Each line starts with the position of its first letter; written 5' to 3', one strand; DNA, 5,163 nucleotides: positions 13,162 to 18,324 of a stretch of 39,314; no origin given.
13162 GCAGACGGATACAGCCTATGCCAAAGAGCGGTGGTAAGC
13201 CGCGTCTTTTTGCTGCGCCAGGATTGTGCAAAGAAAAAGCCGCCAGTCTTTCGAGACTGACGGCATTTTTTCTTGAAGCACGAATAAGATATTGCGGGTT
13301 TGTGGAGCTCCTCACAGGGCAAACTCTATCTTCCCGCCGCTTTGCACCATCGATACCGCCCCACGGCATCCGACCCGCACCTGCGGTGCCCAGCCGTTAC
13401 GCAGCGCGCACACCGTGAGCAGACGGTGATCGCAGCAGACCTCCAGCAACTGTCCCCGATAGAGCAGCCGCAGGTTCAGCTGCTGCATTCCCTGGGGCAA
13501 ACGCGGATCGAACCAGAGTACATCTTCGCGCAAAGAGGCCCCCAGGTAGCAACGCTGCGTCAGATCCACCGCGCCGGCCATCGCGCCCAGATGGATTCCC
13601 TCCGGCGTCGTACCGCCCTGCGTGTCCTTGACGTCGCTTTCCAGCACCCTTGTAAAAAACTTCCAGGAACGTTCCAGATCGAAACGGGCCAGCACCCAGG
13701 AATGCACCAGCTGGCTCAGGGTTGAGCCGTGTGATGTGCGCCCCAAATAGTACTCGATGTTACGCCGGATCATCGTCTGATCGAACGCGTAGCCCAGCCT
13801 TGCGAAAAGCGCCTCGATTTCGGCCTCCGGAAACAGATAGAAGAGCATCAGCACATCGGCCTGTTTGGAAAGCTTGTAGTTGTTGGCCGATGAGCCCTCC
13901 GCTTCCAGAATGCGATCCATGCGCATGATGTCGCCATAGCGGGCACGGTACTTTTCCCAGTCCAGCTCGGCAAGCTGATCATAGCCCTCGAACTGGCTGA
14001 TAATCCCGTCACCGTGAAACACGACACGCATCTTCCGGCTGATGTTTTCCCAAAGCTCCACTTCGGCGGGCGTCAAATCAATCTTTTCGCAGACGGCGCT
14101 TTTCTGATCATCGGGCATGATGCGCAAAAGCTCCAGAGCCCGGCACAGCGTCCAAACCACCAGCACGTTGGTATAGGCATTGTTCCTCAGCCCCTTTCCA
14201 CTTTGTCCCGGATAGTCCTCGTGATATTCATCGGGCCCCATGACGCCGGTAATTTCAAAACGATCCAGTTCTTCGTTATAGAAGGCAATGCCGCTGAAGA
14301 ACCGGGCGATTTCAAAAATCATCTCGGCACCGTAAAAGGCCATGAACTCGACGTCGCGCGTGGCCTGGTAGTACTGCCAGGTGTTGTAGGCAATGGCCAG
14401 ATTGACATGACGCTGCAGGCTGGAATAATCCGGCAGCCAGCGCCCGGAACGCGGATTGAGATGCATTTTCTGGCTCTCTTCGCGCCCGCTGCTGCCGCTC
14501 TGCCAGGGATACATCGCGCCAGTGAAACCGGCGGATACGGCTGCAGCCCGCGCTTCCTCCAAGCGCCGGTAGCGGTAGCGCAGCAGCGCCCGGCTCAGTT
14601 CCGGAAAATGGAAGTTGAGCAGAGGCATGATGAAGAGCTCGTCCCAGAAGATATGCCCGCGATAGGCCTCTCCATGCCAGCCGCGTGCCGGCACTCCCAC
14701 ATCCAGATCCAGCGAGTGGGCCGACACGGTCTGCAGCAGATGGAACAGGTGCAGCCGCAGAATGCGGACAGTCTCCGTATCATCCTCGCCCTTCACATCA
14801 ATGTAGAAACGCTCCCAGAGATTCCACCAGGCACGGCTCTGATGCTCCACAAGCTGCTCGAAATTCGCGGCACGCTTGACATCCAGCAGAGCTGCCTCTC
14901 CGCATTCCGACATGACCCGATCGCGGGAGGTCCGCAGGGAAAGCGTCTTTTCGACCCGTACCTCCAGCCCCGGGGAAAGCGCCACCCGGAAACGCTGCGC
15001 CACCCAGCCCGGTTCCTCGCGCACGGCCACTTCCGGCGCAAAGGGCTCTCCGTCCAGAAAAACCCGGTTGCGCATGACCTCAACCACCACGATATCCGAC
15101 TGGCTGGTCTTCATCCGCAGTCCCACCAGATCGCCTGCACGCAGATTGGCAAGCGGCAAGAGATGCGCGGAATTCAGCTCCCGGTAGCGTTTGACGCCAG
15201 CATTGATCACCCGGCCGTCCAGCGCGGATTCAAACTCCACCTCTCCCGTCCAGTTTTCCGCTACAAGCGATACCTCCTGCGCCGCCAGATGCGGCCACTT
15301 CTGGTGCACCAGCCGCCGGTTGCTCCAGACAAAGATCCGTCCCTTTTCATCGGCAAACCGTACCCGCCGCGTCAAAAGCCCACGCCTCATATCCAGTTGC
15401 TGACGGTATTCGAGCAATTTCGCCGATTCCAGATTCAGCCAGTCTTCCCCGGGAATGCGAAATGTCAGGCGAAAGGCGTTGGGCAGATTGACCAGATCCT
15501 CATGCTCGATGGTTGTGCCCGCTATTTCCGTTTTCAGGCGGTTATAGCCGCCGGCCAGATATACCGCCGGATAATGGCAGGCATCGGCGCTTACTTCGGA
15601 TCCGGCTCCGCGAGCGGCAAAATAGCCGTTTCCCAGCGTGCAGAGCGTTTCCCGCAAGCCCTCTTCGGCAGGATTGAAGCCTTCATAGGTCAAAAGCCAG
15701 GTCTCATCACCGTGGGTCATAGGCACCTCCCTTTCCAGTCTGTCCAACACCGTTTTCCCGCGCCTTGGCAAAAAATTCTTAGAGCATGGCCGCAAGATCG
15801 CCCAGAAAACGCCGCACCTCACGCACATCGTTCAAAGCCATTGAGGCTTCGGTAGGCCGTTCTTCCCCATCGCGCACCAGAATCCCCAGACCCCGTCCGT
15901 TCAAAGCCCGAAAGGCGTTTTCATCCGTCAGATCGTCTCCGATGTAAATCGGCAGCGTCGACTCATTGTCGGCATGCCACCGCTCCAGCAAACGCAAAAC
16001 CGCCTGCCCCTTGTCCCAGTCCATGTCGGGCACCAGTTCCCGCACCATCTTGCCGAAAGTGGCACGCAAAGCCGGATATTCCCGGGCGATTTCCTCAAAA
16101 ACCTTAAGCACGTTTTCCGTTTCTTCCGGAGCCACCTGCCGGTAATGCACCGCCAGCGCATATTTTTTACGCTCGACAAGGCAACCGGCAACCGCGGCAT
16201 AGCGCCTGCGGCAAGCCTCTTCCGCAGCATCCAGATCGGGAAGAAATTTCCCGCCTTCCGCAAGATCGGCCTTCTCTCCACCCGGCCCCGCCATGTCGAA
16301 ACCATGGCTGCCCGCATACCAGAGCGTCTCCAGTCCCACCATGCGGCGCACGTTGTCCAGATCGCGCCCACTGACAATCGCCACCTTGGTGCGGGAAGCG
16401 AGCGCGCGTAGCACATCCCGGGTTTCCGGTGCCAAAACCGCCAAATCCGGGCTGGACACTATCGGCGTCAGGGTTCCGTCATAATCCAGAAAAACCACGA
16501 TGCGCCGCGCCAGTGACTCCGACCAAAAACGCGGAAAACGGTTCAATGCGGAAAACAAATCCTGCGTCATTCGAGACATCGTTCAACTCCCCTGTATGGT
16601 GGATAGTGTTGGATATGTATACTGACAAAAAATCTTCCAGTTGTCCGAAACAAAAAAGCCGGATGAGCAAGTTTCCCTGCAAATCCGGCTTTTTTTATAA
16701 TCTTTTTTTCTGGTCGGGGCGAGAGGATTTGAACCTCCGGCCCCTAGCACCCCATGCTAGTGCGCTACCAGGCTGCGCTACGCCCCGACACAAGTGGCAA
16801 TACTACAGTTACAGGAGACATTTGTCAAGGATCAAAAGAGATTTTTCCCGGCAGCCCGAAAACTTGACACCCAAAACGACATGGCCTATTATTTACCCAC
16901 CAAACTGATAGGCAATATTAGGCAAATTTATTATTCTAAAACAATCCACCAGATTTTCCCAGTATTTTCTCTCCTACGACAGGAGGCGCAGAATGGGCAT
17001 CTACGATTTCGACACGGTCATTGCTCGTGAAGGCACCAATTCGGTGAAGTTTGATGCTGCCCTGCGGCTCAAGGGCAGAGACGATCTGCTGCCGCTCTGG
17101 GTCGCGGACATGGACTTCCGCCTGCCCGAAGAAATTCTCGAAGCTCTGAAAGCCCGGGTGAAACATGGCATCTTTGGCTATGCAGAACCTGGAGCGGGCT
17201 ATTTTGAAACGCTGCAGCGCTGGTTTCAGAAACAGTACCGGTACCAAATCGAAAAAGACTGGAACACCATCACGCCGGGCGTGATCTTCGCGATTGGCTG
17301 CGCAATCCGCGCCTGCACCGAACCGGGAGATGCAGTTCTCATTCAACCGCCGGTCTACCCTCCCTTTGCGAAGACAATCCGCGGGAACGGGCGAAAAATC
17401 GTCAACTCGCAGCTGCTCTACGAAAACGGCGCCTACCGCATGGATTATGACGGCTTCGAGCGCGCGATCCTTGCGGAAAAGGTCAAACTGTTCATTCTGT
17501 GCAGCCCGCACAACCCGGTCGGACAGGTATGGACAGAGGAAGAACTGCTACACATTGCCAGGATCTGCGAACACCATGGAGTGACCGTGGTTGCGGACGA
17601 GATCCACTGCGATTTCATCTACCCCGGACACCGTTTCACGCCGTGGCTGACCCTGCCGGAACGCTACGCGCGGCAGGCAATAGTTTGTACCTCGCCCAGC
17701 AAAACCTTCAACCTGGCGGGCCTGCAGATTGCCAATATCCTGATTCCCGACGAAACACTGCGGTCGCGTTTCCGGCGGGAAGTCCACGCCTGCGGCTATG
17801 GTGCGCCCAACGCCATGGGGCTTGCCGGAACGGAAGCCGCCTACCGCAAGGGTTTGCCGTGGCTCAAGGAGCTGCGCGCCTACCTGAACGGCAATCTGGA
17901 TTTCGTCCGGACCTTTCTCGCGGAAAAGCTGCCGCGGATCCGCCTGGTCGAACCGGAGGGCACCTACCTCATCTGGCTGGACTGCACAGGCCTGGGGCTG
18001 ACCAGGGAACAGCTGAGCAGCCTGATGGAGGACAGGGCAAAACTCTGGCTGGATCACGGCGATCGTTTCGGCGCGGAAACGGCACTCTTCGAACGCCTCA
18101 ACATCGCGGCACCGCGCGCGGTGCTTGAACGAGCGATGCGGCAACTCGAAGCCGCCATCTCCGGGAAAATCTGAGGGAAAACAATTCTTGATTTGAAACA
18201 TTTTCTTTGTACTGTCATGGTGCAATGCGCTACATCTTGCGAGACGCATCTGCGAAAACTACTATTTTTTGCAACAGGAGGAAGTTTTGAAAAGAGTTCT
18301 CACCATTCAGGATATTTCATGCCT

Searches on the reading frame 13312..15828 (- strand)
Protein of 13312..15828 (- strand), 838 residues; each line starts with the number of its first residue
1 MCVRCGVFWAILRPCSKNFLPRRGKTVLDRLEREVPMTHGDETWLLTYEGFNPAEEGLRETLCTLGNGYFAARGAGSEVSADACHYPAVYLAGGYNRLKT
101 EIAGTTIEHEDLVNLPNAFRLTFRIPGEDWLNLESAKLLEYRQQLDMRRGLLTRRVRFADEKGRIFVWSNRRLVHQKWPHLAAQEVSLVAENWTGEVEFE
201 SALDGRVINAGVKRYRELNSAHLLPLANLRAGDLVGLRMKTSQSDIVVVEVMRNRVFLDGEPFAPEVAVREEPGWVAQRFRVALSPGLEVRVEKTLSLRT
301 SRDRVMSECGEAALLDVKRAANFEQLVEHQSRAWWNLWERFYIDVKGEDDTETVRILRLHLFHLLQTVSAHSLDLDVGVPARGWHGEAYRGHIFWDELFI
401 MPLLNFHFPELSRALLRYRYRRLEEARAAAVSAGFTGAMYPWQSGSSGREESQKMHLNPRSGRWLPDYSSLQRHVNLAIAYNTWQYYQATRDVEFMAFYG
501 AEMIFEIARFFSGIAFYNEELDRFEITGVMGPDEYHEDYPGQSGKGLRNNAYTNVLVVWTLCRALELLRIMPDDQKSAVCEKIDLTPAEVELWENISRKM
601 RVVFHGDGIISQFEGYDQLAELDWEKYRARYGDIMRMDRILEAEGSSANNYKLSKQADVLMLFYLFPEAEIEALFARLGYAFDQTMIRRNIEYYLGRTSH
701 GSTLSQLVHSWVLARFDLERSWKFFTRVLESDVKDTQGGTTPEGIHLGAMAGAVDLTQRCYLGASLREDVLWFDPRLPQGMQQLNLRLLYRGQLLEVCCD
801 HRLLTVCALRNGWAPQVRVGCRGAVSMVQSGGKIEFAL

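Call 18: search_protein_families(library=pfam, proteins=[window:13312-15828:-], max_evalue=0.0001)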
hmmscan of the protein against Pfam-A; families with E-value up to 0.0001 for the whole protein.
window:13312-15828:- (838 aa): 3 families
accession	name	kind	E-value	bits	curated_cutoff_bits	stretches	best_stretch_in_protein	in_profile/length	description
PF03632.21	Glyco_hydro_65m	-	1.2e-127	426.4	27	1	358-754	1-370/371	Glycosyl hydrolase family 65 central catalytic domain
PF03636.21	Glyco_hydro_65N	-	2e-62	211.4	26.6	1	47-302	1-233/233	Glycosyl hydrolase family 65, N-terminal domain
PF03633.20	Glyco_hydro_65C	-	1.3e-09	38.1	22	1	767-814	4-49/62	Glycosyl hydrolase family 65, C-terminal domain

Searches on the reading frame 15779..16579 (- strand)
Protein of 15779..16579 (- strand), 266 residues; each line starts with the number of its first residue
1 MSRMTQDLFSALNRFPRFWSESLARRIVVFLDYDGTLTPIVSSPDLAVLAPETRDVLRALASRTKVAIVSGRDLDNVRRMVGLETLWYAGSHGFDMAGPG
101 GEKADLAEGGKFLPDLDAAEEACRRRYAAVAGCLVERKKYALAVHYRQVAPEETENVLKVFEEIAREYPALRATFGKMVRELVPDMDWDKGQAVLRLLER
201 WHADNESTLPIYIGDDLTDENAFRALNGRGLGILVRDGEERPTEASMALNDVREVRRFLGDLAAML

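Call 61: search_protein_families(library=pfam, proteins=[window:15779-16579:-], max_evalue=0.001)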
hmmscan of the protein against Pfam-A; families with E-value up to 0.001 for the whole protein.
window:15779-16579:- (266 aa): 2 families
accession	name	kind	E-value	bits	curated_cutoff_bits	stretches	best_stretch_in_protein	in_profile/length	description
PF02358.22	Trehalose_PPase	-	4.3e-53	180.3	27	1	30-251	1-233/235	Trehalose-phosphatase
PF08282.18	Hydrolase_3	-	4.9e-05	23.6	20.9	0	154-241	151-234/255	haloacid dehalogenase-like hydrolase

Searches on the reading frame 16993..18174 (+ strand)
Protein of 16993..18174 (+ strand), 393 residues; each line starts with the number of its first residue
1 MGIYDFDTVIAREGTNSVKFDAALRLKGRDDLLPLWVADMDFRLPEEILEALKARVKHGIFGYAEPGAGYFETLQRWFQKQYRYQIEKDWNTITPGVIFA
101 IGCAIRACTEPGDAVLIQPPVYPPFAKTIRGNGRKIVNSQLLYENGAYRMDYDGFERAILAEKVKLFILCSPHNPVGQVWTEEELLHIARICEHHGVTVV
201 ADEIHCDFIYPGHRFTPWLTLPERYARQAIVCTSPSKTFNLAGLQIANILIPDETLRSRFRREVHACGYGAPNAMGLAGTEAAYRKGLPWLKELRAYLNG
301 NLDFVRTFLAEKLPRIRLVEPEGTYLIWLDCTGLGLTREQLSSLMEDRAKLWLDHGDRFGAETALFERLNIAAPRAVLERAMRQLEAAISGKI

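Call 58: search_protein_families(library=ncbifam, proteins=[window:16993-18174:+], max_evalue=0.00001)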
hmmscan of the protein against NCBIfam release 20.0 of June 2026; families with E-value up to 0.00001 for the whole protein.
window:16993-18174:+ (393 aa): 60 families (the best 25 are shown)
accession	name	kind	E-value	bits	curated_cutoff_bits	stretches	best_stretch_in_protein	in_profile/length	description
TIGR04350.1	C_S_lyase_PatB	subfamily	1e-133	446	340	1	6-389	1-383/384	PatB family C-S lyase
NF004770.0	PRK06108.1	subfamily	2.3e-38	132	422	1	27-390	33-393/396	pyridoxal phosphate-dependent aminotransferase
NF041364.1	GntC_guanitoxin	equivalog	2.5e-36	125.3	415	1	38-386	6-354/356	guanitoxin biosynthesis PLP-dependent (S)-gamma-hydroxy-L-arginine cyclodehydratase GntC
NF005855.0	PRK07777.1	equivalog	2.3e-34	119.4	553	1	45-336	43-331/391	pyridoxal phosphate-dependent aminotransferase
NF006569.0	PRK09082.1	subfamily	1.3e-32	113.4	420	1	41-332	41-327/386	methionine aminotransferase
NF006229.0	PRK08361.1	equivalog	5.5e-31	107.9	624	1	30-390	33-389/391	aspartate aminotransferase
NF004975.0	PRK06348.1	equivalog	1.2e-29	103.5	549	1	21-386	20-380/384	pyridoxal phosphate-dependent aminotransferase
NF005744.0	PRK07568.1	subfamily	1.9e-28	99.4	389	1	37-327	37-322/398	pyridoxal phosphate-dependent aminotransferase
NF005816.0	PRK07682.1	equivalog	1.3e-26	93.2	620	1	30-387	29-381/390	aminotransferase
NF052290.2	MocR_like_YczR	exception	7e-26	90.9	487.4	1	93-388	168-457/458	MocR-like transcription factor YczR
NF005817.0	PRK07683.1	equivalog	8.7e-26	90.5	575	1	28-390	26-382/387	aminotransferase A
NF006488.0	PRK08912.1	equivalog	3.9e-25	88.6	498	1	82-339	78-330/387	aminotransferase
NF006230.0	PRK08363.1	equivalog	9.5e-25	87.2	534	1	40-390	43-393/398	alanine aminotransferase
NF005588.0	PRK07309.1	equivalog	1.8e-24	86.4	576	1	30-389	30-386/391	pyridoxal phosphate-dependent aminotransferase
TIGR01265.1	tyr_nico_aTase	subfamily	5e-24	85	292.45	1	41-255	46-259/403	tyrosine/nicotianamine family aminotransferase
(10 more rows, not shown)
